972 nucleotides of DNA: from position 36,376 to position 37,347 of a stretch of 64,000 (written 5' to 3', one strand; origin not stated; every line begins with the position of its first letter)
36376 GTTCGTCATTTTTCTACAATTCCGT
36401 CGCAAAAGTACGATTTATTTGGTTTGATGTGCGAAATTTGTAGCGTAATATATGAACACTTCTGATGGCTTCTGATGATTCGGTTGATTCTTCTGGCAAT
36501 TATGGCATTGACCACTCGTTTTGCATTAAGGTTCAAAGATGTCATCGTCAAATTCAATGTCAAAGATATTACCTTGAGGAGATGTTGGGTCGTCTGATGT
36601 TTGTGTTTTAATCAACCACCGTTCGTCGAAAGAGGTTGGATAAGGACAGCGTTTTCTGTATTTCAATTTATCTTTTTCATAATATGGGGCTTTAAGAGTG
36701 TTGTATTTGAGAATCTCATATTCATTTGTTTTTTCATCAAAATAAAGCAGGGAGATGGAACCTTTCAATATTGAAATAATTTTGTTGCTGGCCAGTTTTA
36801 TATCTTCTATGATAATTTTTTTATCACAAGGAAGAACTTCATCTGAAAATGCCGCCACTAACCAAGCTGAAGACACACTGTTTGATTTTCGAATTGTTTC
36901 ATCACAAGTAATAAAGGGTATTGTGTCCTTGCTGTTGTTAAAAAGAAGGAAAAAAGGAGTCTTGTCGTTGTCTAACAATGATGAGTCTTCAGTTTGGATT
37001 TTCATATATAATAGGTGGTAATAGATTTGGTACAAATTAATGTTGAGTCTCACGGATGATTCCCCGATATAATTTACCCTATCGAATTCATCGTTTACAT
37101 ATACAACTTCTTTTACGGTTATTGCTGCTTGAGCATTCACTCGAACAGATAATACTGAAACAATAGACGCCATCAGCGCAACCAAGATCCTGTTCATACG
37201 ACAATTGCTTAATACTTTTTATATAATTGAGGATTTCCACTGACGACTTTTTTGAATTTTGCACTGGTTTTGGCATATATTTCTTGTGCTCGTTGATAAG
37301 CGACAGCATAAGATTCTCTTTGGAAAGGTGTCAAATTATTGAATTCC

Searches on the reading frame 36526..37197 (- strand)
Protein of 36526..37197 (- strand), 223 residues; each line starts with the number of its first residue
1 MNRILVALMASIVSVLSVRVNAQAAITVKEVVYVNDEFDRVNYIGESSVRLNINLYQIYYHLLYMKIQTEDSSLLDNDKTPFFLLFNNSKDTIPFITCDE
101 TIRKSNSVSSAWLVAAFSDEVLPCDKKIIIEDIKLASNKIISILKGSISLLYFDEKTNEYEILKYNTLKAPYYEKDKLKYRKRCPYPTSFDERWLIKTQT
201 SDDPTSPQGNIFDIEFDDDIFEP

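Call 6: search_protein_families(library=pfam, max_evalue=0.1, proteins=[window:36529-37197:-])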
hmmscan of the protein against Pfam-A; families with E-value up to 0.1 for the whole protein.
seq(223 aa): 0 families

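Call 18: search_protein_families(library=ncbifam, max_evalue=0.01, proteins=[window:36529-37197:-])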
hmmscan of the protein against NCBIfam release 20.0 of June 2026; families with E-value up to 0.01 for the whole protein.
seq(223 aa): 0 families

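Call 60: search_protein_families(library=padloc, max_evalue=0.01, proteins=[window:36526-37197:-])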
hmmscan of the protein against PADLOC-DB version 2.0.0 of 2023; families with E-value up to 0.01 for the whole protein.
window:36526-37197:- (223 aa): 0 families
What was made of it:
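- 36526..37197 (-): Intact 223-aa ORF with an N-terminal signal peptide. It is the presumed cognate immunity gene, an assignment made by position only. It has no Pfam, NCBIfam or PADLOC match (calls 6, 18, 60).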
